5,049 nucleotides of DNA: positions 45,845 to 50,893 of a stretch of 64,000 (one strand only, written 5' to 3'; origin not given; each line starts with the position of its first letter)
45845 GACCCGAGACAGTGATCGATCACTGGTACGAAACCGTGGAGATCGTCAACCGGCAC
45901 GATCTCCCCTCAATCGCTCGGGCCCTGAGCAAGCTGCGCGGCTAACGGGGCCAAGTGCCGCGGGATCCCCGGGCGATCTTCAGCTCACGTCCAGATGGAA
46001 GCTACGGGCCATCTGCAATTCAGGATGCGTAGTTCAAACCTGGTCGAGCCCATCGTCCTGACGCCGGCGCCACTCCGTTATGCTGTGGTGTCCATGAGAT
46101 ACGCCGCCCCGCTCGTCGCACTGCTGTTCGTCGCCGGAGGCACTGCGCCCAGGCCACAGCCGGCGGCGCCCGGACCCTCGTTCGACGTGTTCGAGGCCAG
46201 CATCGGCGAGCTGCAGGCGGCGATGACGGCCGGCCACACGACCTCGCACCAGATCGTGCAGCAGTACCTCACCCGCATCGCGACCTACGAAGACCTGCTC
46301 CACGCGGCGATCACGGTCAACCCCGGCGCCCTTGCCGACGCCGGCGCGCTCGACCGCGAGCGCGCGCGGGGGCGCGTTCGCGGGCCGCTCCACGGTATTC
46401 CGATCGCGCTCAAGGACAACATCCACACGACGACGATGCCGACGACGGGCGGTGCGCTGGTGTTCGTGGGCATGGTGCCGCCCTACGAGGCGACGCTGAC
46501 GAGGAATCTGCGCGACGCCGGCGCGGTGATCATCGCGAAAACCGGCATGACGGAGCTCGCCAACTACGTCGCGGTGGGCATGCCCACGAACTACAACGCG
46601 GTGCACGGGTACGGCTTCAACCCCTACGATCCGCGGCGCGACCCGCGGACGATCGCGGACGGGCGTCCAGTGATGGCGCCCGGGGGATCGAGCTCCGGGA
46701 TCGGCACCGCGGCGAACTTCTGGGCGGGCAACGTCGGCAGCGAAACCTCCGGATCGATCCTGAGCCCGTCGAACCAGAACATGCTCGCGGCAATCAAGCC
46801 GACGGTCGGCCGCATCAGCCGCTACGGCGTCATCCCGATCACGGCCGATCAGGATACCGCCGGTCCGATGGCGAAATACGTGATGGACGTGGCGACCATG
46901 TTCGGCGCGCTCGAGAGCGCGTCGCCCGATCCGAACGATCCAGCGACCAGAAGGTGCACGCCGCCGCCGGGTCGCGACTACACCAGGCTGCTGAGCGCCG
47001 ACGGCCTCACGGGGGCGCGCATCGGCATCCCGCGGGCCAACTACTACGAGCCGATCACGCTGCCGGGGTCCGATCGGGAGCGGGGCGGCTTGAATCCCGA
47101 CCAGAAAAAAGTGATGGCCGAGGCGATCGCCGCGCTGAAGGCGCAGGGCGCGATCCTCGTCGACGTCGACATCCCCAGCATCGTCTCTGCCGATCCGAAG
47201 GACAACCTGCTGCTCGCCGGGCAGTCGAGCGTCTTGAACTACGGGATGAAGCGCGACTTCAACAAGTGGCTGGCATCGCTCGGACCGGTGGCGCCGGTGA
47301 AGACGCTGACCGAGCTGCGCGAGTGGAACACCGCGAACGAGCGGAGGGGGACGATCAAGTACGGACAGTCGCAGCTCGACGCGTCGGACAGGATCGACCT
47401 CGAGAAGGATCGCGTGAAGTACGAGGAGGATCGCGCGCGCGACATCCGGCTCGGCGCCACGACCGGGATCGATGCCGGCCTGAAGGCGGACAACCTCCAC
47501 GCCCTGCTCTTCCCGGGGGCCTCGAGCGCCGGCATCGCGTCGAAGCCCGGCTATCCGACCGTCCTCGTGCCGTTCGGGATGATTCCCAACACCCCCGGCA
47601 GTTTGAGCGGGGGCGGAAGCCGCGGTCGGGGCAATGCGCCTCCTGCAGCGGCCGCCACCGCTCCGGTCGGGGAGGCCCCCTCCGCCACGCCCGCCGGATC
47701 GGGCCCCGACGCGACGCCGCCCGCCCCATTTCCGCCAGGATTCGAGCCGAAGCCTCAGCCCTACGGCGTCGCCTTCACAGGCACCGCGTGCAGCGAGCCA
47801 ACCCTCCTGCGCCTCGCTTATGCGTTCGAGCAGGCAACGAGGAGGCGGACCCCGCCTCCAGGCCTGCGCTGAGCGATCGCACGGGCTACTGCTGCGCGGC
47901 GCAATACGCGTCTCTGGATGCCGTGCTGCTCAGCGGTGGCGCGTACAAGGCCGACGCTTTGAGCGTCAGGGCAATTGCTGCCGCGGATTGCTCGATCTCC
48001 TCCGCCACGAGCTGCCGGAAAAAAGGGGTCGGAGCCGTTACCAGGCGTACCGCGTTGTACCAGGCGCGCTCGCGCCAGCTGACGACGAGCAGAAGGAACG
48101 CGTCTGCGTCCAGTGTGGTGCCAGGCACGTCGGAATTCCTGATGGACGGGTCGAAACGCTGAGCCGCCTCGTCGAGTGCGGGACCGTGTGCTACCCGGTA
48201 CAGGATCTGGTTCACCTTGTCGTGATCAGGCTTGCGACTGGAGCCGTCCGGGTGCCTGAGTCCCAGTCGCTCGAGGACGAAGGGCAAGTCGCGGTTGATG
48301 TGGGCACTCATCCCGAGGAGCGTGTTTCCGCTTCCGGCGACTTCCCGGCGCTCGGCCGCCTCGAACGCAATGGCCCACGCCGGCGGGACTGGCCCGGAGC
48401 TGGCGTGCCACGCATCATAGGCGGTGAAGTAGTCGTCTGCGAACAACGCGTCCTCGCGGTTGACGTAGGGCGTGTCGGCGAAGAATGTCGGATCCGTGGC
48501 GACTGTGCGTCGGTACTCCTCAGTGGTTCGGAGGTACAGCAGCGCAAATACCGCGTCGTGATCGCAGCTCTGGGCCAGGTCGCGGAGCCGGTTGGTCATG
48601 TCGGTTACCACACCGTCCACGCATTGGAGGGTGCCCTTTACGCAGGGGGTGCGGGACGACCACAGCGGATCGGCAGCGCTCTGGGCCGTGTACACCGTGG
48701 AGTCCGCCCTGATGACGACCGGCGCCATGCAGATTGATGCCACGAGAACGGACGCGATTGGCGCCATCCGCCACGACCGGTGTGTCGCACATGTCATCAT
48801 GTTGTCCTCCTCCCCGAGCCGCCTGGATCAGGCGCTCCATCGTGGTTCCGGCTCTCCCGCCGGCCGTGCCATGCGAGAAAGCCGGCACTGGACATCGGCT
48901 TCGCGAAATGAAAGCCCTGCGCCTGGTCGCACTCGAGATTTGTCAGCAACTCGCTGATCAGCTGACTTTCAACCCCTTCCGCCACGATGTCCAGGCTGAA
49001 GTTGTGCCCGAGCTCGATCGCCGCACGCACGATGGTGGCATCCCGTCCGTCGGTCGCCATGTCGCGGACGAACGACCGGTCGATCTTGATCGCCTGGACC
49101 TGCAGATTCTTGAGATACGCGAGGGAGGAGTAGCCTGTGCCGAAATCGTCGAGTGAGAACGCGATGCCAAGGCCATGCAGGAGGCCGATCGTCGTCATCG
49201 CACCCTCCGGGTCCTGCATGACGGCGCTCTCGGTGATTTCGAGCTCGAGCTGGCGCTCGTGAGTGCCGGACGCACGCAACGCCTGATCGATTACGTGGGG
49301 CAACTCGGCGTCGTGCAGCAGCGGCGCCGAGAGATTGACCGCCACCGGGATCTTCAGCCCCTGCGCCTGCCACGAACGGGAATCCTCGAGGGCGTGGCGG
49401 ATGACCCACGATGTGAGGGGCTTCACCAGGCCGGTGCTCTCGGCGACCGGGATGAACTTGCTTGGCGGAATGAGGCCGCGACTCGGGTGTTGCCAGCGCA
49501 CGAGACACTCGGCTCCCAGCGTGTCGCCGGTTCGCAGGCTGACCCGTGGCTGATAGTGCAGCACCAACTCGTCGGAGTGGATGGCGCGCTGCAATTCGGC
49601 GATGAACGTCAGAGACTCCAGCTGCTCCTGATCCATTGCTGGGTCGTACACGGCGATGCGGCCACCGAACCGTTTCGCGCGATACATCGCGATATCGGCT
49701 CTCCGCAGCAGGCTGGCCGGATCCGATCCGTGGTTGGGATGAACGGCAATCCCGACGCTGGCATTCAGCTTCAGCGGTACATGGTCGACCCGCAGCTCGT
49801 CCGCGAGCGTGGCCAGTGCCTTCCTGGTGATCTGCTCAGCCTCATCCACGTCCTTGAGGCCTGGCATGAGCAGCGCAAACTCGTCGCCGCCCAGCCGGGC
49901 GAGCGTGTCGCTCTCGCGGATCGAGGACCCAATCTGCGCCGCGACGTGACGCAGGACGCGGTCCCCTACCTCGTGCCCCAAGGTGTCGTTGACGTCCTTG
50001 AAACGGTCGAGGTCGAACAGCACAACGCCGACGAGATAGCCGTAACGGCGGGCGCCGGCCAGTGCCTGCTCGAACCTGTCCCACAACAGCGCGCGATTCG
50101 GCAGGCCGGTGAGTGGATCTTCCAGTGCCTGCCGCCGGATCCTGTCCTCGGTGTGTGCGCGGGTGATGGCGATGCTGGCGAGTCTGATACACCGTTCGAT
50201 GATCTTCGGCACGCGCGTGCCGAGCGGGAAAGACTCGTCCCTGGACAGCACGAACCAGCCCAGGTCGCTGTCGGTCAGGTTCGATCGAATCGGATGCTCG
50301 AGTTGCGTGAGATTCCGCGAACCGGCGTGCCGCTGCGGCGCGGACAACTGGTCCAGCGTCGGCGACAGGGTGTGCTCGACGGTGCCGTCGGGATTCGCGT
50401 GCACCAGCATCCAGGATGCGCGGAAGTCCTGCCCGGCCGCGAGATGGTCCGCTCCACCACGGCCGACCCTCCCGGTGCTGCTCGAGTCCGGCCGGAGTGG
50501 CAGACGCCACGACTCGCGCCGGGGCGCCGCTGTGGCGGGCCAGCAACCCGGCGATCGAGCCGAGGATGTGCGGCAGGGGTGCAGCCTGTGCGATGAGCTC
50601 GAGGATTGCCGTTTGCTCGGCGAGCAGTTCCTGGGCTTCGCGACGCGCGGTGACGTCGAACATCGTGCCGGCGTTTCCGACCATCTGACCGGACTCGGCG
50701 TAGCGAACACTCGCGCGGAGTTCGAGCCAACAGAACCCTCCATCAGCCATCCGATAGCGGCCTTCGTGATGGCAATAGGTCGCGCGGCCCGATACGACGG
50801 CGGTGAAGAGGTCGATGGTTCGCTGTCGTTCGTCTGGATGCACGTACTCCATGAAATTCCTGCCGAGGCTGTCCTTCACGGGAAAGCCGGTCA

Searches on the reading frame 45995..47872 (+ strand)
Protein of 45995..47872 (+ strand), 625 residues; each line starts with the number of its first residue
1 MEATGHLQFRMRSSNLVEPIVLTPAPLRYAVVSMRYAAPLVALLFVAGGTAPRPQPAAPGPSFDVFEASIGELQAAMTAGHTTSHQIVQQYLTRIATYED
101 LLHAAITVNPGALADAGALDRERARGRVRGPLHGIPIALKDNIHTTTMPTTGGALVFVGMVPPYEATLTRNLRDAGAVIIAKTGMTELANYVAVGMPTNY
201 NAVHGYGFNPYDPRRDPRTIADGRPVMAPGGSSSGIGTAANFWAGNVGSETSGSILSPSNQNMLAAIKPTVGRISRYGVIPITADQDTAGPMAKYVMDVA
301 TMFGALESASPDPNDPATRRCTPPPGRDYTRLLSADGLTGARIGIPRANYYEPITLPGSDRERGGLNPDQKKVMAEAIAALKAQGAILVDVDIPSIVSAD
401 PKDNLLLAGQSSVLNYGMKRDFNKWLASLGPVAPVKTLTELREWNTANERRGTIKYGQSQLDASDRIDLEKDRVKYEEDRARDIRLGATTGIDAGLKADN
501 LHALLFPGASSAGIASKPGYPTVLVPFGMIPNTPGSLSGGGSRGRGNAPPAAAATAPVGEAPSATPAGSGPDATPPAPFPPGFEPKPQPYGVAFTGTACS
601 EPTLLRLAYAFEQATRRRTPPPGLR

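Call 52: search_protein_families(library=pfam, proteins=[window:45995-47872:+], max_evalue=0.00001)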
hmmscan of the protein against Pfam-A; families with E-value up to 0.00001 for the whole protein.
window:45995-47872:+ (625 aa): 1 family
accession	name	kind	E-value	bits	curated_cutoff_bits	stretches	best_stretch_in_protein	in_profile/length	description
PF01425.27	Amidase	-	5.4e-59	200.8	27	1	87-468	2-339/445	Amidase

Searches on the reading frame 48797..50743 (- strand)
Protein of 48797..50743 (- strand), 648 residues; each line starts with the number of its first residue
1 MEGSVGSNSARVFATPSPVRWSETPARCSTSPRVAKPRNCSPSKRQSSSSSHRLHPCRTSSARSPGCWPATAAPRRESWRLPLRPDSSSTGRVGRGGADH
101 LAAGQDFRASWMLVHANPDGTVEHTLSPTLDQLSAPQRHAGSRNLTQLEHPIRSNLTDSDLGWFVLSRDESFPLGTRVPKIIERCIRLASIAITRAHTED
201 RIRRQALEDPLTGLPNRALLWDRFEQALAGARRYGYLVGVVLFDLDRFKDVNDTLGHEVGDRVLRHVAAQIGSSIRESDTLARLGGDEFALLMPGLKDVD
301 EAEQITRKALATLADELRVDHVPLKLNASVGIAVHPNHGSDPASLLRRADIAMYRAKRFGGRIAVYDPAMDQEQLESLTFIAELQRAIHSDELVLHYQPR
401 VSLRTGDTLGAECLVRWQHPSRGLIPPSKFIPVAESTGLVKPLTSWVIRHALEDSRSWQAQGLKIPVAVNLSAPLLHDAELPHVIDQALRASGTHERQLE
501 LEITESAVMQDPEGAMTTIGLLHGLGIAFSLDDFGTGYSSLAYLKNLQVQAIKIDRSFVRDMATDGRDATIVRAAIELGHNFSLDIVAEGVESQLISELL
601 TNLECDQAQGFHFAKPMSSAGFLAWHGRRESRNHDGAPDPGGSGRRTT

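Call 52: search_protein_families(library=pfam, proteins=[window:48797-50743:-], max_evalue=0.00001)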
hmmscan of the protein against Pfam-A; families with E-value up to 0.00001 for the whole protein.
window:48797-50743:- (648 aa): 2 families
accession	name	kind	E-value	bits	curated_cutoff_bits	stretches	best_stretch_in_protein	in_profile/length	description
PF00563.25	EAL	-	2.4e-74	250.1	31.3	1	382-616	2-236/236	EAL domain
PF00990.26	GGDEF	-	1.6e-47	161.7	23.8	1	207-360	2-158/161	Diguanylate cyclase, GGDEF domain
